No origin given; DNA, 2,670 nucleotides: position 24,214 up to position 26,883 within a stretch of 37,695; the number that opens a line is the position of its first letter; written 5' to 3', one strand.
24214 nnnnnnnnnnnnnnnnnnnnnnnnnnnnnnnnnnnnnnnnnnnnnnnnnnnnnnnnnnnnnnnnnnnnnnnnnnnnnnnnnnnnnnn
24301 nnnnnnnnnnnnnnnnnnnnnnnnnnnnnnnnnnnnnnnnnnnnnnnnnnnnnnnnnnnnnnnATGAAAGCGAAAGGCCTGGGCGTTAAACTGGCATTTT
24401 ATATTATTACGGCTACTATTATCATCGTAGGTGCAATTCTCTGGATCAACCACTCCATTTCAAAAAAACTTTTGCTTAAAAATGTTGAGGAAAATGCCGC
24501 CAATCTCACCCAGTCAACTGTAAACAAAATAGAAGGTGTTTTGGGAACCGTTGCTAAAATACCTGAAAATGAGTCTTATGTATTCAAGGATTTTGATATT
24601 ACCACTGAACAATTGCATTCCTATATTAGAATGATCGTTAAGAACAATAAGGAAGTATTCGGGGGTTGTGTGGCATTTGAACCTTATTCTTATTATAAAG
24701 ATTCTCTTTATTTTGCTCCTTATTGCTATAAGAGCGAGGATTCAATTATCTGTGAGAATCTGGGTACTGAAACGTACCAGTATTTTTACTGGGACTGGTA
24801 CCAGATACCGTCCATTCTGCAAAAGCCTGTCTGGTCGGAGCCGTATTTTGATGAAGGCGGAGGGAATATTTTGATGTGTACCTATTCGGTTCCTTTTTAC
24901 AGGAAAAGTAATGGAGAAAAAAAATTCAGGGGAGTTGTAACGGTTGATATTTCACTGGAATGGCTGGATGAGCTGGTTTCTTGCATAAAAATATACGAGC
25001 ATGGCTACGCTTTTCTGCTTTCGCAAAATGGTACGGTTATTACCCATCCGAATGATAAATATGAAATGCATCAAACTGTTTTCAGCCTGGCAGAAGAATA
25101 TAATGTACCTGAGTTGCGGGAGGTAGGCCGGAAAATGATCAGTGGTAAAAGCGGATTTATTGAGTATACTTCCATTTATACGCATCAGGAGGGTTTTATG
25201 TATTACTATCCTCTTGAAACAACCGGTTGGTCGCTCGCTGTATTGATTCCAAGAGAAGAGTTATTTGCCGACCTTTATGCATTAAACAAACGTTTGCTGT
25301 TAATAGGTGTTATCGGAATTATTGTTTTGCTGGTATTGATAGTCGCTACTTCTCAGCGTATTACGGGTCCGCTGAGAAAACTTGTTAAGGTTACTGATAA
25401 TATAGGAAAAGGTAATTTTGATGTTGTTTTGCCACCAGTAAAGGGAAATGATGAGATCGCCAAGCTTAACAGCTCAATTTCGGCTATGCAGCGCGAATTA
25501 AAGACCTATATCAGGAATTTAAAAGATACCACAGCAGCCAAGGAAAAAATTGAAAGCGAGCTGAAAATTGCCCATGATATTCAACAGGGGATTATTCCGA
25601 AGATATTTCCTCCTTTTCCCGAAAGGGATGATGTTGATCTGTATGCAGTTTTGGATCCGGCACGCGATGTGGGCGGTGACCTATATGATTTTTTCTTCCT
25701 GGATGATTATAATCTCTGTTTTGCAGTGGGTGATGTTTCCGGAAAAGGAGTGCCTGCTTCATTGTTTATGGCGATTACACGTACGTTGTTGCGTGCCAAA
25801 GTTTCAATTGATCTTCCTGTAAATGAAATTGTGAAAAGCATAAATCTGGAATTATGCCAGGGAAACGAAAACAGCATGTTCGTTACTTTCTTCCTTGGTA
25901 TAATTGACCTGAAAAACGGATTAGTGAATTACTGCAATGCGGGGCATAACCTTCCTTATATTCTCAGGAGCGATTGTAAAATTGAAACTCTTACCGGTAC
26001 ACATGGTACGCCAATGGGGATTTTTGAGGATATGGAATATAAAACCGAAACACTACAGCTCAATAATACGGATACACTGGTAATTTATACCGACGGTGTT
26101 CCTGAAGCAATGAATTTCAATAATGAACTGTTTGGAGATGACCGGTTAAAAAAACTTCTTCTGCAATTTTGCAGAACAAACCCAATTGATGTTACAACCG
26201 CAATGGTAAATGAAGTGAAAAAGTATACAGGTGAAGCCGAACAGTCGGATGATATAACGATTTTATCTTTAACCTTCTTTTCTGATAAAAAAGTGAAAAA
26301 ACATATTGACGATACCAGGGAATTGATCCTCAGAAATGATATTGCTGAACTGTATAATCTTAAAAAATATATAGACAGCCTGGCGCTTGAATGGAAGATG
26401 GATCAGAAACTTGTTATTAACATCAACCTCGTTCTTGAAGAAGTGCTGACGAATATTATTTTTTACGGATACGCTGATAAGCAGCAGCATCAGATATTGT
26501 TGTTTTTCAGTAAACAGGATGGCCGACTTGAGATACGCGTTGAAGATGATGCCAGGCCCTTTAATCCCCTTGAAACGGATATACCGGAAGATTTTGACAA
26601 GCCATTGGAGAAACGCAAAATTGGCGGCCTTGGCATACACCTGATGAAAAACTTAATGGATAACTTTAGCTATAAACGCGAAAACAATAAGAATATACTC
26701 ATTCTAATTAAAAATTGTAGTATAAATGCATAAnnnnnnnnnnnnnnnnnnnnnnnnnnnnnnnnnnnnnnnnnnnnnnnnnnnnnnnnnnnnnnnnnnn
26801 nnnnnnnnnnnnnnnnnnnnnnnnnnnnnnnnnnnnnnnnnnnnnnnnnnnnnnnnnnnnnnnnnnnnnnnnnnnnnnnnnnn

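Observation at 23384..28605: Complete partner-switching cassette with no sigma factor, facing a nucleotide cyclase operon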

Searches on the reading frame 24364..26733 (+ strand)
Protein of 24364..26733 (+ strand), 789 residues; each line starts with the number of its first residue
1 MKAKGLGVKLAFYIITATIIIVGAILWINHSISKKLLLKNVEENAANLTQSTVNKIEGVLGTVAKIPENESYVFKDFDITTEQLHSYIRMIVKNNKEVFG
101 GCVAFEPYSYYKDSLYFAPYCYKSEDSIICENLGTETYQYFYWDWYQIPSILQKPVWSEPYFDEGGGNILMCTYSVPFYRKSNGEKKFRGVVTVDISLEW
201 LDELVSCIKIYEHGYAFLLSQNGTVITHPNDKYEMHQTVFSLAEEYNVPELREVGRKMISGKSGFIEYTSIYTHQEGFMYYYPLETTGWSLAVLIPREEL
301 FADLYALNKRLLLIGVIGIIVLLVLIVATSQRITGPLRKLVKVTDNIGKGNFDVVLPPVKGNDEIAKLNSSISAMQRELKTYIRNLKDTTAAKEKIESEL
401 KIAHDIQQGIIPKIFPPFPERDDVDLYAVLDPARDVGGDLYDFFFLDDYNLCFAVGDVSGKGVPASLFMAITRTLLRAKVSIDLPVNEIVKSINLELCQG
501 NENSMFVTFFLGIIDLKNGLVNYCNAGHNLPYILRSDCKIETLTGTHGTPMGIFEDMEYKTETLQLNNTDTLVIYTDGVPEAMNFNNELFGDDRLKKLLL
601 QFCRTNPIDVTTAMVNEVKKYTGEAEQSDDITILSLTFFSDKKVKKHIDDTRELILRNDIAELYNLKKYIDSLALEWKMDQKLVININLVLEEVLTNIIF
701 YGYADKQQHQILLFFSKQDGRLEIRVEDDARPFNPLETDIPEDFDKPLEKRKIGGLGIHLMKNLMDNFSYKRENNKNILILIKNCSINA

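Call 3: search_protein_families(library=pfam, proteins=[window:24364-26733:+], max_evalue=0.01)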
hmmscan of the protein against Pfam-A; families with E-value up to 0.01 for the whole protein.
window:24364-26733:+ (789 aa): 9 families
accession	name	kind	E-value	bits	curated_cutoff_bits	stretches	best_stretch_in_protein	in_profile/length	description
PF07228.17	SpoIIE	-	6.7e-49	166.9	25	1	448-638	2-191/192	Stage II sporulation protein E (SpoIIE)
PF22673.2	MCP-like_PDC_1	-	3.5e-31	108.4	27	1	86-202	3-112/113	Methyl-accepting chemotaxis protein-like, first PDC sensor domain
PF13581.12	HATPase_c_2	-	9.3e-24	84.3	27.4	1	658-783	3-127/127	Histidine kinase-like ATPase domain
PF02743.24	dCache_1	-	5.6e-17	62.5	45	1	51-293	24-239/240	Cache domain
PF00672.30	HAMP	-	3.2e-11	43.8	25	1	330-380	3-52/53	HAMP domain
PF22572.2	GPR158_179_EC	-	7e-07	30.2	28.1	1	157-202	2-51/96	GPR158/179 extracellular domain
PF17201.10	Cache_3-Cache_2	-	1.7e-05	24.7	27.7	1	197-304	187-293/299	Cache 3/Cache 2 fusion domain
PF08269.17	dCache_2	-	3.2e-05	23.7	26.5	1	207-276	200-273/298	Cache domain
PF02518.31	HATPase_c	-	0.002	19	26.4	1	687-766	6-85/111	Histidine kinase-, DNA gyrase B-, and HSP90-like ATPase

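Call 6: search_protein_families(library=ncbifam, proteins=[window:24364-26733:+], max_evalue=0.01)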
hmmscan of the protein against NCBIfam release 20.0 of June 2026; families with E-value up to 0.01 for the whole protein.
window:24364-26733:+ (789 aa): 21 families
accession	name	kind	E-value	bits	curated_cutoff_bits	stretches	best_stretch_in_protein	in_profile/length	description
NF038263.1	prot_phos_SiaA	equivalog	2.2e-21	76.1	700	1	311-638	310-657/658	biofilm regulation protein phosphatase SiaA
TIGR02865.1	spore_II_E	equivalog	3e-15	55.4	490.8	1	435-634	565-759/764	stage II sporulation protein E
NF045505.1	RR_RssB_Pseudo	equivalog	1.2e-14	54.2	700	1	400-583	156-342/394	two-component system response regulator RssB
NF003144.0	PRK04069.1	equivalog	2.4e-10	40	145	1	687-778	43-137/161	anti-sigma B factor RsbW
NF008184.0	PRK10935.1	equivalog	3.6e-09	35.8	553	1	313-393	155-236/565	nitrate/nitrite two-component system sensor histidine kinase NarQ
NF040691.1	MtrAB_MtrB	equivalog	1.5e-08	34.1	450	1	308-398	186-276/507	MtrAB system histidine kinase MtrB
TIGR01924.1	rsbW_low_gc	equivalog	1.7e-08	34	155.05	1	686-775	42-134/159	anti-sigma B factor RsbW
TIGR01925.2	spIIAB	equivalog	2.1e-08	34.2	135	1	681-780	32-130/137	anti-sigma F factor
NF033092.0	HK_WalK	equivalog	2.6e-08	32.9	725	1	298-401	166-265/594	cell wall metabolism sensor histidine kinase WalK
NF052458.1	PhdiestGepA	equivalog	2.7e-07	29.2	1200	1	286-388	321-423/840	phosphodiesterase GepA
NF007007.0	PRK09470.1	equivalog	1.4e-06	27.5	486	1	210-384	84-243/463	envelope stress sensor histidine kinase CpxA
NF045911.1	TCSHisKinNblS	equivalog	8e-05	21.1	1000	1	315-400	186-272/621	two-component system sensor histidine kinase NblS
NF007896.0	PRK10600.1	equivalog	0.0002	20.1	578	1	316-391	161-235/598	nitrate/nitrite two-component system sensor histidine kinase NarX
NF011622.0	PRK15048.1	equivalog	0.00021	20.5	900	1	312-392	195-274/553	methyl-accepting chemotaxis protein II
NF058645.1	MCPCtpMPsAe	equivalog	0.00029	19.7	900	1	307-393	203-290/558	methyl-accepting chemotaxis protein CtpM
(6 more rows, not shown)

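Call 48: search_protein_families(library=padloc, proteins=[window:24364-26733:+], max_evalue=0.01)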
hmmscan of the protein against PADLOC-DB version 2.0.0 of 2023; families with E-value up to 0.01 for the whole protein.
window:24364-26733:+ (789 aa): 0 families
